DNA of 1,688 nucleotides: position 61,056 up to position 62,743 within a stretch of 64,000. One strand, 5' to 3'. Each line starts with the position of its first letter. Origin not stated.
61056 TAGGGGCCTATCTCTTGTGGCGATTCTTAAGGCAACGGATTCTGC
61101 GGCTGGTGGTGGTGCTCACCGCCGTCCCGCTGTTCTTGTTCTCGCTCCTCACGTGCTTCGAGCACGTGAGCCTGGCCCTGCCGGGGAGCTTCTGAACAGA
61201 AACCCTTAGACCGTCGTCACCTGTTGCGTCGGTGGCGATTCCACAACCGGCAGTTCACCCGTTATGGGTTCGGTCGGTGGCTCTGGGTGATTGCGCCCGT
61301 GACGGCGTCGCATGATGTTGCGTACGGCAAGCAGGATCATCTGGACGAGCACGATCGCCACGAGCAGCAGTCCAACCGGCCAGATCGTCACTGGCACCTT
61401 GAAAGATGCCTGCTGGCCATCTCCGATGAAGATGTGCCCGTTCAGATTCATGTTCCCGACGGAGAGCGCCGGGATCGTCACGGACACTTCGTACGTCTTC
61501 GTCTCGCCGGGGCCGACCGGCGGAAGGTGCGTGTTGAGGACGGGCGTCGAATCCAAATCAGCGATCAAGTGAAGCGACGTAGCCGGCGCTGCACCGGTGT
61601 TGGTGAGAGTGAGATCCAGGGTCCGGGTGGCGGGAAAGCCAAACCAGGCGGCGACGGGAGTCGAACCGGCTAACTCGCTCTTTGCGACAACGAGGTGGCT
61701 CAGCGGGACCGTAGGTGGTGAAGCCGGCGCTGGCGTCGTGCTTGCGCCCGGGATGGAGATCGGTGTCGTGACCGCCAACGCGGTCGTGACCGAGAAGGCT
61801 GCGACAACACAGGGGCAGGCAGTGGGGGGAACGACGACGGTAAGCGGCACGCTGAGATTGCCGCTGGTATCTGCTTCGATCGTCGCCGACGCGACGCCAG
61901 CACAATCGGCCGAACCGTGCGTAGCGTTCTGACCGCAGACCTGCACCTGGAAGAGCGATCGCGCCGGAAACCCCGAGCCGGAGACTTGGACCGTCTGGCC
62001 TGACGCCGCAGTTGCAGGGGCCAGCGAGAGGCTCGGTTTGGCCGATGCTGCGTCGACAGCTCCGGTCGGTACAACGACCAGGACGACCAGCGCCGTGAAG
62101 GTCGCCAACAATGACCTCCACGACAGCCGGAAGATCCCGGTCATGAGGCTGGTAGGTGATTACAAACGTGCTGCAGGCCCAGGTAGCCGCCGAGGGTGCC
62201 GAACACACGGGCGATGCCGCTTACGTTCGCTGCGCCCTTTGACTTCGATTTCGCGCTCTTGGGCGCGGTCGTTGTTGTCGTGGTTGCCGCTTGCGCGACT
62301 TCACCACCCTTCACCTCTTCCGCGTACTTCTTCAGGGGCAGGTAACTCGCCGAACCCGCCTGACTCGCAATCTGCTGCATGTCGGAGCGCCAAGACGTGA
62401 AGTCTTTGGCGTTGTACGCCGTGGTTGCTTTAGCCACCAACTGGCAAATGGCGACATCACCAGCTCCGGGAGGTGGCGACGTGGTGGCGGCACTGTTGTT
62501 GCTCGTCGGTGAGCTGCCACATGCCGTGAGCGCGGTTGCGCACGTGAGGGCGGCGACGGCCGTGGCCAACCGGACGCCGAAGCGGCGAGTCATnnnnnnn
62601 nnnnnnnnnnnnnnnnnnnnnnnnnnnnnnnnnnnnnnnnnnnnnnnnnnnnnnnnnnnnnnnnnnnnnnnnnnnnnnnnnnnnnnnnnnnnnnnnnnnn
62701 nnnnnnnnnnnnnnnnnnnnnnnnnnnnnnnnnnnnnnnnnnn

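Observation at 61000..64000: Lower-GC, translationally coupled operon of membrane-anchored surface proteins abutting a sortase: candidate uncharacterised cell-surface module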

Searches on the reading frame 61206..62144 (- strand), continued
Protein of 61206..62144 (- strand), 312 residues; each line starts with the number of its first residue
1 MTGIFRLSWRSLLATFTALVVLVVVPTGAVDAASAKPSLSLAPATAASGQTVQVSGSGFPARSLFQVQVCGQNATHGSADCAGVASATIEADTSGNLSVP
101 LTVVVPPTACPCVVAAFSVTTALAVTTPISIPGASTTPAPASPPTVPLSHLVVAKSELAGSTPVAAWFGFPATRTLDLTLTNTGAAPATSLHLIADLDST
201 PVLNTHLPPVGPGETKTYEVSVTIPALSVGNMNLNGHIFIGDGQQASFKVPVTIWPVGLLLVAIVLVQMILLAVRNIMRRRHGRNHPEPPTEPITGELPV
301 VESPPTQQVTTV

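Call 68: search_protein_families(library=pfam, proteins=[L014:7859-8887:+, L022:7285-8643:+, L025:2-970:+, L033:5343-7061:+, L034:2-1822:+, L038:4519-6672:+, L039:7671-8741:+, L044:6788-8482:+, L015:6123-8828:+, L026:3-980:+], max_evalue=0.1)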
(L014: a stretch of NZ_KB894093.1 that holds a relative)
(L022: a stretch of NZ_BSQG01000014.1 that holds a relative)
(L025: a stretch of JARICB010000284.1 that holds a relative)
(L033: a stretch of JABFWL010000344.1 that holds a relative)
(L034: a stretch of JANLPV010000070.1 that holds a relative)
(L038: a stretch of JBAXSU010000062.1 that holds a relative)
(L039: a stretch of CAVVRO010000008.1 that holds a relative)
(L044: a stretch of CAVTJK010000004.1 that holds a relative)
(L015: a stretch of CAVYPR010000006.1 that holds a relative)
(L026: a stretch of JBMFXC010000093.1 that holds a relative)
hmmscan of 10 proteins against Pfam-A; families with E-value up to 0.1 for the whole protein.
L014:7859-8887:+ (342 aa): 2 families
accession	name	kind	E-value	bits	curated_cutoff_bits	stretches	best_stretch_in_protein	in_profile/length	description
PF13731.11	WxL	-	3.6e-06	27.6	25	1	162-319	5-166/214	WxL domain surface cell wall-binding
PF01833.30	TIG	-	0.043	14.3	20.9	1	47-85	4-39/84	IPT/TIG domain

L022:7285-8643:+ (452 aa): 1 family
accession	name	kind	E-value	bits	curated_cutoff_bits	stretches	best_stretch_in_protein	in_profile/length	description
PF13731.11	WxL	-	0.013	15.9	25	1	335-369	86-120/214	WxL domain surface cell wall-binding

L025:2-970:+ (322 aa): 3 families
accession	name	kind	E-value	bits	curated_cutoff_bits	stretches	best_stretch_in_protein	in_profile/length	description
PF17963.7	Big_9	-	8.6e-15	55.8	23.6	1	48-136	3-89/89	Bacterial Ig domain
PF17803.7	Cadherin_4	-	2.3e-11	44.5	25.1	1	39-105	4-71/71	Bacterial cadherin-like domain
PF17892.7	Cadherin_5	-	1.6e-07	31.5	26.5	1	47-135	3-97/98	Cadherin-like domain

L033:5343-7061:+ (572 aa): 2 families
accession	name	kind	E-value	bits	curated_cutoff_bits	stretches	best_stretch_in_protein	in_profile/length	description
PF13731.11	WxL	-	0.00098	19.6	25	1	446-473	88-113/214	WxL domain surface cell wall-binding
PF24060.1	DUF7361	-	0.09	13.5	29.5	0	178-223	41-83/95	Domain of unknown function (DUF7361)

L034:2-1822:+ (606 aa): 0 families

L038:4519-6672:+ (717 aa): 1 family
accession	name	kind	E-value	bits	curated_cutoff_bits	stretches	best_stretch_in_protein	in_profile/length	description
PF00041.27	fn3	-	7.5e-05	23.3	25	0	229-304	14-81/84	Fibronectin type III domain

L039:7671-8741:+ (356 aa): 3 families
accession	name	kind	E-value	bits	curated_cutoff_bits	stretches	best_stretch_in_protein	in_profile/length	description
PF17963.7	Big_9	-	5.2e-05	24.5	23.6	1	32-126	3-87/89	Bacterial Ig domain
PF17803.7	Cadherin_4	-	0.00056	20.8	25.1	1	31-90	12-67/71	Bacterial cadherin-like domain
PF17892.7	Cadherin_5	-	0.067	13.5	26.5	0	32-125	4-97/98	Cadherin-like domain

L044:6788-8482:+ (564 aa): 3 families
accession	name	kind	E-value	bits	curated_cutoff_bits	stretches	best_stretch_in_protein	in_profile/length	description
PF00041.27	fn3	-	1.4e-20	73.7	25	2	315-396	2-81/84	Fibronectin type III domain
PF16656.11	Pur_ac_phosph_N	-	1.2e-05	26.2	30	1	231-300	12-86/93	Purple acid Phosphatase, N-terminal domain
PF25059.1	FN3_DSCAM-DSCAML_C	-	7e-05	23.5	39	1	359-401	40-82/89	DSCAM/DSCAML C-terminal Fn3-like domain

L015:6123-8828:+ (901 aa): 4 families
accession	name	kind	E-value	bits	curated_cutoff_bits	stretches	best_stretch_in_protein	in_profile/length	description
PF01833.30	TIG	-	7.2e-13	48.8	20.9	1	511-591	1-84/84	IPT/TIG domain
PF16640.11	Big_3_5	-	1.4e-12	48.5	35.5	1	602-688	2-88/88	Bacterial Ig-like domain (group 3)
PF17957.7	Big_7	-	0.0021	19.1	24.1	1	599-664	3-69/70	Bacterial Ig domain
PF06739.17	SBBP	-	0.0056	17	20.5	0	162-180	11-29/38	Beta-propeller repeat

L026:3-980:+ (325 aa): 0 families

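Call 76: search_solved_structures(query=A5, max_evalue=1)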
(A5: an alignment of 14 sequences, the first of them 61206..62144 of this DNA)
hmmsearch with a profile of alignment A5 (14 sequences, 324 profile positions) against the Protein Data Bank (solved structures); distinct sequences matched with E-value up to 1: 10.
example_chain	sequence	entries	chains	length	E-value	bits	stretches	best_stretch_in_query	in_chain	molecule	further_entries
2mcm_A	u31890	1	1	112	0.0021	20.3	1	42-108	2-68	MACROMOMYCIN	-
1cd1_A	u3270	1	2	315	0.0069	18.6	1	222-293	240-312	CD1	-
1xq4_A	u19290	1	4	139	0.066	15.4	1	180-244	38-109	Protein apaG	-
1hzk_A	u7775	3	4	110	0.078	15.1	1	42-108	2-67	C-1027 APOPROTEIN | Apoprotein of C1027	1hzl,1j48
1j5h_A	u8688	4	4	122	0.09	14.9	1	40-108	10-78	Apo-Neocarzinostatin | PROTEIN (Apo-Neocarzinostatin) | Neocarzinostatin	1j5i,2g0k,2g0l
9hlj_A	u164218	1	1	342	0.14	14.2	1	195-295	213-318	MHC class I antigen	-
9f13_A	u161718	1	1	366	0.16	14.1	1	195-295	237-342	HLA class I histocompatibility antigen C alpha chain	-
6uja_A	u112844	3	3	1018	0.68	12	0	265-300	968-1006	Integrin alpha-V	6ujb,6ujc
8idz_A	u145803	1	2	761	0.69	12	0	174-235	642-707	Beta-glucosidase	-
8xei_A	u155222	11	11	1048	0.72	12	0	265-300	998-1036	Integrin alpha-V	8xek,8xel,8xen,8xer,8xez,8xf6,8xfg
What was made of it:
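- The top PDB sequence hits are macromomycin, C-1027 and neocarzinostatin apoproteins (call 76).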

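Call 86: search_protein_families(library=pfam, proteins=[L042:8391-9845:+, L005:2-2638:+], max_evalue=0.001)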
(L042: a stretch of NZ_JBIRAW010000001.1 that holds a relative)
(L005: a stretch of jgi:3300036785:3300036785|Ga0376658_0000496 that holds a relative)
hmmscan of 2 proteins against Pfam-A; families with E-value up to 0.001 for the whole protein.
L042:8391-9845:+ (484 aa): 1 family
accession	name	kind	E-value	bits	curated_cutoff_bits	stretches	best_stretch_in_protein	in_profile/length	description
PF13731.11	WxL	-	2.3e-05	25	25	1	370-480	85-207/214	WxL domain surface cell wall-binding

L005:2-2638:+ (878 aa): 1 family
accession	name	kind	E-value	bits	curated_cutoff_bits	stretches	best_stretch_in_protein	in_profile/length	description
PF14186.12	Aida_C2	-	3.6e-06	27.1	25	0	81-112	26-57/146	Axin interactor dorsalisation-associated protein, C-terminal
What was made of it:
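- Of those upstream genes, L014 scores 27.6 and L042 scores 25.0 on PF13731, reaching the cut-off of 25 (calls 68, 86).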

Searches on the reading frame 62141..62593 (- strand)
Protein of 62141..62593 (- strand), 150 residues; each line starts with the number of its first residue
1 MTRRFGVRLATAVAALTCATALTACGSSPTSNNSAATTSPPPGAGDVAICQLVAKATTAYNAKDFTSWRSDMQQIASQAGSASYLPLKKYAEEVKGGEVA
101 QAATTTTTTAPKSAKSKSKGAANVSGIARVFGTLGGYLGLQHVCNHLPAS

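Call 3: search_protein_families(library=pfam, proteins=[window:62141-62593:-], max_evalue=1)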
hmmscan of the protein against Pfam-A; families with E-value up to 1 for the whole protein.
window:62141-62593:- (150 aa): 1 family
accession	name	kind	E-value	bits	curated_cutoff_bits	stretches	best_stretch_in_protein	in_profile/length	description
PF11393.14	T4BSS_DotI_IcmL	-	0.081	12.8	27.7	1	41-78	44-81/180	Type-IV b secretion system, inner-membrane complex component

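Call 4: search_protein_families(library=ncbifam, proteins=[window:62141-62593:-], max_evalue=1)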
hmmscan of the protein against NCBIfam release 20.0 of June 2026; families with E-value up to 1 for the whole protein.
window:62141-62593:- (150 aa): 4 families
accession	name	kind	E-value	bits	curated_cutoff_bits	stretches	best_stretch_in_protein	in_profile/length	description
NF037950.1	spanin2_1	subfamily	0.04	14.3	100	1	6-109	4-98/130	bacteriophage spanin2 family protein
NF058595.1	invert_tail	domain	0.18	12.2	37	1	4-44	51-90/113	lipo-invert putative C-terminal anchoring domain-containing protein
NF047847.2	SS_mature_LptM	equivalog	0.45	10.7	27.7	1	7-26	7-21/31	LPS translocon maturation chaperone LptM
NF053532.1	lipo_SCO4651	subfamily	0.56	9.8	65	0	8-79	2-69/277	SCO4651 family lipoprotein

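Call 77: search_solved_structures(query=window:62141-62590:-, max_evalue=10)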
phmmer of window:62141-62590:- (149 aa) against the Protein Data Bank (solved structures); distinct sequences matched with E-value up to 10: 1.
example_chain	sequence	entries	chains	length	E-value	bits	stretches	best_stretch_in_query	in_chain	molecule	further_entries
7a23_n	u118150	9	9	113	0.23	15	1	94-137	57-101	P2 | Uncharacterized protein At2g27730, mitochondrial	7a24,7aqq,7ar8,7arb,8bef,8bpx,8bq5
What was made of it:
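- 62141..62593 (-): Gene C, 150-aa lipoprotein (lipobox LTAC at 62519-62530). The small domain has two further Cys and a Thr/Lys-rich linker. Found only in the Acidimicrobiaceae versions of the locus. No Pfam, NCBIfam or PDB match (calls 3, 4, 77).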
